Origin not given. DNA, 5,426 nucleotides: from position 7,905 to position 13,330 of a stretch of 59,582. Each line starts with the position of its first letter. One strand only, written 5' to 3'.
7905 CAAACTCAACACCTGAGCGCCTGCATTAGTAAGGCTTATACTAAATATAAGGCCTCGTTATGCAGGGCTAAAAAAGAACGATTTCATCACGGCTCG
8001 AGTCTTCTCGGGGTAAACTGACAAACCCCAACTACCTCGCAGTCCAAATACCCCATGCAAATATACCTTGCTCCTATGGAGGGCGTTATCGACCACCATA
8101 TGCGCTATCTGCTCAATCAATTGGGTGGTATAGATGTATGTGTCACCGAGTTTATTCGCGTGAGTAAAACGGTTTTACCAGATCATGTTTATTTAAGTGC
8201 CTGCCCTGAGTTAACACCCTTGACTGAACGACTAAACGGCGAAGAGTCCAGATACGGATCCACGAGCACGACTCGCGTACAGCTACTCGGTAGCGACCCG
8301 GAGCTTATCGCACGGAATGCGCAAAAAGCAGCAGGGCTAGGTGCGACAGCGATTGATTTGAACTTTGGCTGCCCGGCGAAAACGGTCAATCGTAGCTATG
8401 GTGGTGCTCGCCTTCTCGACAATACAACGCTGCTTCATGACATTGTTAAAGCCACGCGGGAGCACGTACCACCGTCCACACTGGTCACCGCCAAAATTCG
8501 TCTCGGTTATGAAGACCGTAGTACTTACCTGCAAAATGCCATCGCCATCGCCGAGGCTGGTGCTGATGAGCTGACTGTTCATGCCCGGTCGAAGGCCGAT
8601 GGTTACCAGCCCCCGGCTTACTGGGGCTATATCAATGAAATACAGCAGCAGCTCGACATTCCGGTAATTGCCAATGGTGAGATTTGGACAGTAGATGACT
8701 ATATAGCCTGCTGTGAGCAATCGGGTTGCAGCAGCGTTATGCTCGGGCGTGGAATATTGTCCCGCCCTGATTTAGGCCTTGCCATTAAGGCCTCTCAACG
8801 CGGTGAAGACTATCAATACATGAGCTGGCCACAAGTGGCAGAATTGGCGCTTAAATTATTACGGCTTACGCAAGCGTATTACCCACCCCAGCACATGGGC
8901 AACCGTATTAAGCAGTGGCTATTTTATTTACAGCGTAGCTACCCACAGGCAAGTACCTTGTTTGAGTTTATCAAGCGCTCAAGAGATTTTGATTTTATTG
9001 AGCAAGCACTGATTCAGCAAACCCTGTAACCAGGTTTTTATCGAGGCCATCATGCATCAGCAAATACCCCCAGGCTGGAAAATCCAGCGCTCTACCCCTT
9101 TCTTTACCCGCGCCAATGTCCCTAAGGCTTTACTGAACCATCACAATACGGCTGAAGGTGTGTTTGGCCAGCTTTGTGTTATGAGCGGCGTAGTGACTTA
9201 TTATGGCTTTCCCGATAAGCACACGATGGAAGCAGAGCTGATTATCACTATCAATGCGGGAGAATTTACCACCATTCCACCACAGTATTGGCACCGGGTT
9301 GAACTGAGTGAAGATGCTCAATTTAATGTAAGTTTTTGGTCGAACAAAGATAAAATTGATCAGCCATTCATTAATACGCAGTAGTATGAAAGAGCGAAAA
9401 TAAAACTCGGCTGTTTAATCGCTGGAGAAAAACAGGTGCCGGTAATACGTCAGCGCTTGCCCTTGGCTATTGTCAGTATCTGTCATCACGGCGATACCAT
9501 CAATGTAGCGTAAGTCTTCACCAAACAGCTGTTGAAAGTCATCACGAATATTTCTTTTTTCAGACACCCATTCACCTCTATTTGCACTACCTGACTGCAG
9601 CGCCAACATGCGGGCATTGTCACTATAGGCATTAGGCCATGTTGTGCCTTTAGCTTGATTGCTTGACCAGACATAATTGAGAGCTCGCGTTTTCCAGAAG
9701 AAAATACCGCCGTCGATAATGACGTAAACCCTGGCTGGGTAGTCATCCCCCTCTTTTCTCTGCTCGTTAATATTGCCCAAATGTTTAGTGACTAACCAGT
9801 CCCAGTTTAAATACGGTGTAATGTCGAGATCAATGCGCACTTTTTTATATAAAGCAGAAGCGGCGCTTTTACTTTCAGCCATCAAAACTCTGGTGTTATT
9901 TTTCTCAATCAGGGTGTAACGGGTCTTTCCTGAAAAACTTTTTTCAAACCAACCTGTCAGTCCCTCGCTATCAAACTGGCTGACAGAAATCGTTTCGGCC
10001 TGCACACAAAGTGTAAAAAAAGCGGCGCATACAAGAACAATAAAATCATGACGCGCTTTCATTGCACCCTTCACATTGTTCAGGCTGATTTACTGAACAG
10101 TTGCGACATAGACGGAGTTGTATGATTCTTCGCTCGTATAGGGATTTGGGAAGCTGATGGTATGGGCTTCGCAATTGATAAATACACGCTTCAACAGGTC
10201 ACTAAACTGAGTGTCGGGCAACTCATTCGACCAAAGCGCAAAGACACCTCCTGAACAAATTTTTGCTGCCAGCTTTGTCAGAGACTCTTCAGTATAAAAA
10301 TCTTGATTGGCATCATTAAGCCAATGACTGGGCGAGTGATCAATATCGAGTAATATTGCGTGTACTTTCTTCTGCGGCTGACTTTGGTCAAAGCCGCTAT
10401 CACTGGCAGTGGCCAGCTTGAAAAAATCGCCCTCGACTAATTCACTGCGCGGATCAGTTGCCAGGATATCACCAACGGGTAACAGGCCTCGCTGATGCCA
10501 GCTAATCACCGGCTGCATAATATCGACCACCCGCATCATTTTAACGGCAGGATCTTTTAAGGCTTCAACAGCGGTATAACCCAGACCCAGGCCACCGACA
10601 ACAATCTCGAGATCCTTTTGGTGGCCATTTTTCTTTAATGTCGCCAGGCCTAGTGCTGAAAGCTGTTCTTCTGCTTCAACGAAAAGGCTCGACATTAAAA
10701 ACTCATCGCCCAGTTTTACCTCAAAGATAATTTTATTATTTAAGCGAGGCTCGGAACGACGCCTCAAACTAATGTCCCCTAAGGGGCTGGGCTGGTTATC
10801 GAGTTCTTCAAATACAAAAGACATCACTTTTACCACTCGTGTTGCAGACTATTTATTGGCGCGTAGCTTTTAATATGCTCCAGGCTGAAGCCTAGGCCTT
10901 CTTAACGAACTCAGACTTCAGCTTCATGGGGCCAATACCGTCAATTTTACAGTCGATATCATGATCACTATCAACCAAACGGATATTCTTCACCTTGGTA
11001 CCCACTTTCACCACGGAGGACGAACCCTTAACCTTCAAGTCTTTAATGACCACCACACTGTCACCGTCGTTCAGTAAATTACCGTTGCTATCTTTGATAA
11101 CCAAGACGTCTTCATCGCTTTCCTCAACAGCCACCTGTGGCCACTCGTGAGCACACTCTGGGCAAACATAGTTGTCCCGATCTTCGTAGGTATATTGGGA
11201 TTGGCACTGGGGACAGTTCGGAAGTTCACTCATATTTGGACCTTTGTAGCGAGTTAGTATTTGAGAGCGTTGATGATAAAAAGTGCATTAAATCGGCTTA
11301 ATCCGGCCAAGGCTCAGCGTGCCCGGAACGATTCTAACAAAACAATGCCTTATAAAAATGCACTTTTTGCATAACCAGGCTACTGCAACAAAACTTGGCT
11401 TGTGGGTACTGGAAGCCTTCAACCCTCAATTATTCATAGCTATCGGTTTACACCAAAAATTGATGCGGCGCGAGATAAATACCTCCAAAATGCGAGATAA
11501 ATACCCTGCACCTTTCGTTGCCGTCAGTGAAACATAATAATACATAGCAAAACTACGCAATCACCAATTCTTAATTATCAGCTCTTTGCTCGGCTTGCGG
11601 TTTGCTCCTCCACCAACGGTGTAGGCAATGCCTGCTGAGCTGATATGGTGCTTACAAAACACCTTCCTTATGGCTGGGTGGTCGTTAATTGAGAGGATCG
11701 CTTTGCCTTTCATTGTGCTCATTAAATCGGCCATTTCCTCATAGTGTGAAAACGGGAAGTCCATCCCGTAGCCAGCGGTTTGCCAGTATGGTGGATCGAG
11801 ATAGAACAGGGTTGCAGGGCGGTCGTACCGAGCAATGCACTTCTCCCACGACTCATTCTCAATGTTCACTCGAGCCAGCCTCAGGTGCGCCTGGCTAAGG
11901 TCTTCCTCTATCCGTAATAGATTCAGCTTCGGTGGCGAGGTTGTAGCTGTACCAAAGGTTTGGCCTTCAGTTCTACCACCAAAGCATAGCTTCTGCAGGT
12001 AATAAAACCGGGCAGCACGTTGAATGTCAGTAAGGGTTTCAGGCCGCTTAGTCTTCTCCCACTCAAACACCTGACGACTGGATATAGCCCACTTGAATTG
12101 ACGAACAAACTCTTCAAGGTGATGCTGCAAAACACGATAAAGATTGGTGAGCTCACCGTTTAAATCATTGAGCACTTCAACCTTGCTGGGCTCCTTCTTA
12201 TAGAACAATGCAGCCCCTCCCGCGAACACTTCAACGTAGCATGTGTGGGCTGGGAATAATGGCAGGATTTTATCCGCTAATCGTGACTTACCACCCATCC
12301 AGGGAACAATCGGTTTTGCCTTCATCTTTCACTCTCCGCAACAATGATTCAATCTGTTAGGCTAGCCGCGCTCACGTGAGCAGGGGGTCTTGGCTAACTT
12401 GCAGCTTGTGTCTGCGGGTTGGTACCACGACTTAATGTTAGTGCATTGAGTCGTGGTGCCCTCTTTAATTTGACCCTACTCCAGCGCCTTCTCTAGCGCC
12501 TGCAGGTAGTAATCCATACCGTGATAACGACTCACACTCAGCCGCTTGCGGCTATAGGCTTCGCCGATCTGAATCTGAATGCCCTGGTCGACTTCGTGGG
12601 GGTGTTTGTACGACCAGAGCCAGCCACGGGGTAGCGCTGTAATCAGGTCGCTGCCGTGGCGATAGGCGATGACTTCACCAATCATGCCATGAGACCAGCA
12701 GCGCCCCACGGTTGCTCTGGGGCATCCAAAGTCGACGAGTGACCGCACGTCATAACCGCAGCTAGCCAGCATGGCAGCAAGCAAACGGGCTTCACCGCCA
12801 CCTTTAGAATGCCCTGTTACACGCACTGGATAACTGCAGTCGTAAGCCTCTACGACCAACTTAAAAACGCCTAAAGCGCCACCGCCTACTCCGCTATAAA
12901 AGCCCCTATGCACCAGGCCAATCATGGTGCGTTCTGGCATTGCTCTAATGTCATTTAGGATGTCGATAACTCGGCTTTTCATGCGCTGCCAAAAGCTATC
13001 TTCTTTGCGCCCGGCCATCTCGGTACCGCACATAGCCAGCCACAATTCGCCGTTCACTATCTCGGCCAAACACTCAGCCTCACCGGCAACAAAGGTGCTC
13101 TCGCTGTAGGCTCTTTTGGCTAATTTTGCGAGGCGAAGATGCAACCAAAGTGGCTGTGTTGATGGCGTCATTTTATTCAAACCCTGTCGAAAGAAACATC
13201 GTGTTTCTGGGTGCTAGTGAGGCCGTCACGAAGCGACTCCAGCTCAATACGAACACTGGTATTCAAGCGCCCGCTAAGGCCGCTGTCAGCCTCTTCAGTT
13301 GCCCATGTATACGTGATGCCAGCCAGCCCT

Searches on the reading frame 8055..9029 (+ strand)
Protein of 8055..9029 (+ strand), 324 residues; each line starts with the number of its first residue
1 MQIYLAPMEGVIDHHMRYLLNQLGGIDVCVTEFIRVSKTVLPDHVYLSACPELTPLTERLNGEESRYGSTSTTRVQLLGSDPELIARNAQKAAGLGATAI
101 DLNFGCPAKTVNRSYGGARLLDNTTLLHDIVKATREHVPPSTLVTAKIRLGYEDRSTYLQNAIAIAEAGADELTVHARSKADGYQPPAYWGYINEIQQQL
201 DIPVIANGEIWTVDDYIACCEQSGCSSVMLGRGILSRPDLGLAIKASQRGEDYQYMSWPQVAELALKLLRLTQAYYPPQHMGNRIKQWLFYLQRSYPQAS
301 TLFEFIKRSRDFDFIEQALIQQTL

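Call 82: search_protein_families(library=pfam, proteins=[window:8055-9029:+], max_evalue=0.00001)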
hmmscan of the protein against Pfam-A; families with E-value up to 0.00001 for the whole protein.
window:8055-9029:+ (324 aa): 1 family
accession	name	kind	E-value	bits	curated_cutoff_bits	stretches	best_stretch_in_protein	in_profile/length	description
PF01207.24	Dus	-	3.6e-66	223.8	20.4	1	5-301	2-284/311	Dihydrouridine synthase (Dus)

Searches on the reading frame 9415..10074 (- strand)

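Call 82: search_protein_families(library=pfam, proteins=[window:9415-10074:-], max_evalue=0.00001)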
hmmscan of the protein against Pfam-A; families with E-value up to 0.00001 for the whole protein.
window:9415-10074:- (219 aa): 1 family
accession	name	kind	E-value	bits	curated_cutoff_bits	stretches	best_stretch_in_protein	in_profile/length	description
PF11249.13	DUF3047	-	6.5e-63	212.3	27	1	41-214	2-197/198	Protein of unknown function (DUF3047)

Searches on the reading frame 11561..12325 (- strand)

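Call 33: search_protein_families(library=phrogs, proteins=[window:11561-12325:-], max_evalue=0.00001)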
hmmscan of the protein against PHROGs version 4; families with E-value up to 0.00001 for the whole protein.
window:11561-12325:- (254 aa): 6 families
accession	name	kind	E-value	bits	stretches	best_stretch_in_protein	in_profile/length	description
phrog_56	-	other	1.7e-94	319.3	1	1-254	59-323/647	DNA methyltransferase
phrog_13242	-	unknown function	2e-24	87.4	1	10-208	32-224/450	-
phrog_1996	-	other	1.4e-23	84.4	1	134-253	18-140/150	DNA methyltransferase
phrog_26700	-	unknown function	1.6e-13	51.1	1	2-148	5-157/552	-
phrog_23217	-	unknown function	1.4e-11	45.5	1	1-90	1-90/109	-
phrog_116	-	other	5.7e-07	29.2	1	4-125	511-636/779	DNA methyltransferase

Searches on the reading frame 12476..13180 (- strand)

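Call 32: search_protein_families(library=phrogs, proteins=[window:12476-13180:-], max_evalue=0.00001)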
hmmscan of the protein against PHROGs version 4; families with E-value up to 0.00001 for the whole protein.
window:12476-13180:- (234 aa): 1 family
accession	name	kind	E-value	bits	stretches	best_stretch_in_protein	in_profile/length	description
phrog_21992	-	other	1.7e-15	58.4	1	19-232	17-208/213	esterase/lipase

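Call 70: search_protein_families(library=ncbifam, proteins=[window:12476-13180:-], max_evalue=0.01)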
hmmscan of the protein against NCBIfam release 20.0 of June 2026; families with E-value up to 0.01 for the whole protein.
window:12476-13180:- (234 aa): 0 families
